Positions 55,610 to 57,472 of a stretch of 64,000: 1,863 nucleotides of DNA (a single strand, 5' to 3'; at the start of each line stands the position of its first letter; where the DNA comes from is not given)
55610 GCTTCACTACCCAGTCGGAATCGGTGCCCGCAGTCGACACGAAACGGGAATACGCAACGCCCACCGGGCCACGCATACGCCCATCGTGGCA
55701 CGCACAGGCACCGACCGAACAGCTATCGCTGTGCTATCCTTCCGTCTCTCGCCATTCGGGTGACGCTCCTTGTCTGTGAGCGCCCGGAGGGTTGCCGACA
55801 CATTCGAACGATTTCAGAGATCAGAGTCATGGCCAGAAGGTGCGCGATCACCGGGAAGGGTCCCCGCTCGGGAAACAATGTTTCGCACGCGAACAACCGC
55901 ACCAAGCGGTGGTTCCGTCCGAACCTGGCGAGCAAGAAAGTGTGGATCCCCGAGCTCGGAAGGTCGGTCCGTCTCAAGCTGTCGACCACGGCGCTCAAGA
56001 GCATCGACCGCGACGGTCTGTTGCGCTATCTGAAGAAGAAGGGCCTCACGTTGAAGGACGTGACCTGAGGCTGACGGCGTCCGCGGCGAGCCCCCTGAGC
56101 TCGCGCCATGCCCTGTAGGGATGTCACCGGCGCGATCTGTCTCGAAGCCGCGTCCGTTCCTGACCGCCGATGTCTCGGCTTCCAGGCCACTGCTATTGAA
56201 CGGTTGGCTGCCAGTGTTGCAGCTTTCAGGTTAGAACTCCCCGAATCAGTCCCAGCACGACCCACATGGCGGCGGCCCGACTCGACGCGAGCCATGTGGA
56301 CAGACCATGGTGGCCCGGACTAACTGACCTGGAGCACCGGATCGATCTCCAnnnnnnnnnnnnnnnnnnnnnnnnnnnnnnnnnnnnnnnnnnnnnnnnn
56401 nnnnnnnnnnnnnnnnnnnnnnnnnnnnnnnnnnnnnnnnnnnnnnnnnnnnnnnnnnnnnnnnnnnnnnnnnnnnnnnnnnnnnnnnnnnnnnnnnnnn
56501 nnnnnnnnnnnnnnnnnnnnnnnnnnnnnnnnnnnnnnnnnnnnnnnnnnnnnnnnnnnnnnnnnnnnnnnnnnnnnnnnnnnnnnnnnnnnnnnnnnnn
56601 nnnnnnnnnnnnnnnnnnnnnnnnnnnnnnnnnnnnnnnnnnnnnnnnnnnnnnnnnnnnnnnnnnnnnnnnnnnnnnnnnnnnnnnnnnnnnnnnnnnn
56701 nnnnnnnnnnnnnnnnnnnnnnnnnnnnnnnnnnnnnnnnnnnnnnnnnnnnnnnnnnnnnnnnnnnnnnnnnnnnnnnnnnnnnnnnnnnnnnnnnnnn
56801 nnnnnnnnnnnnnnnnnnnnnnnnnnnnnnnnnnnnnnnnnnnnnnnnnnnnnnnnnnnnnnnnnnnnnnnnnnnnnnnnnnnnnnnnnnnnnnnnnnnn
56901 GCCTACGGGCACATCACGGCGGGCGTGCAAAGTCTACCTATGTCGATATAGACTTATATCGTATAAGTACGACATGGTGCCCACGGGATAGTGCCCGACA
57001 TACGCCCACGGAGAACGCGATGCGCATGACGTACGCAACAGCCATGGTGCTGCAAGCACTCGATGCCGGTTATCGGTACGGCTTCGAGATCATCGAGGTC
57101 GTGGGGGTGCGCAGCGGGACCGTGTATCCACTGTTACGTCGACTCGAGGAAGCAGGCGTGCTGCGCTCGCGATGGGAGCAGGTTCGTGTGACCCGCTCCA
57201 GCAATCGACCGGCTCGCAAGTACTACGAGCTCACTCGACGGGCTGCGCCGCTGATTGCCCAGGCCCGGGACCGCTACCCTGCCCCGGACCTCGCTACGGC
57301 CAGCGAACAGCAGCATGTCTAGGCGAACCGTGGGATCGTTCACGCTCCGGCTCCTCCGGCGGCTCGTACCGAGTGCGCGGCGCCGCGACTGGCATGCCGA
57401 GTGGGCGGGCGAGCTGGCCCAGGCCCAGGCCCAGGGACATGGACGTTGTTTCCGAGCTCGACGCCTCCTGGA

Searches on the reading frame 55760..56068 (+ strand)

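Call 40: search_protein_families(library=pfam, proteins=[window:55760-56068:+], max_evalue=0.01)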
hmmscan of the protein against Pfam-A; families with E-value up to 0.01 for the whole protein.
window:55760-56068:+ (102 aa): 1 family
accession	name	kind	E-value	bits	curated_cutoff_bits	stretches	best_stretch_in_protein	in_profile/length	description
PF00830.24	Ribosomal_L28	-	1.7e-27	95.6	27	1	26-84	1-59/60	Ribosomal L28 family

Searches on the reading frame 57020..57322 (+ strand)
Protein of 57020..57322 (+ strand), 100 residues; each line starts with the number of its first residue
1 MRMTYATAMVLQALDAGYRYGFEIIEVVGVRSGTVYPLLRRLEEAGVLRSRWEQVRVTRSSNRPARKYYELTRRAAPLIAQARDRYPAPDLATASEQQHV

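Call 40: search_protein_families(library=pfam, proteins=[window:57020-57322:+], max_evalue=0.01)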
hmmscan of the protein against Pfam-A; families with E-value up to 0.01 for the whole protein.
window:57020-57322:+ (100 aa): 2 families
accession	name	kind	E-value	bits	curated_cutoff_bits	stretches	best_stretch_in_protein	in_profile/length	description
PF03551.20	PadR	-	4e-11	43.2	27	1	10-73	1-67/75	Transcriptional regulator PadR-like family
PF01978.25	TrmB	-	0.0038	17.5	25.6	0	23-53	27-57/68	Sugar-specific transcriptional regulator TrmB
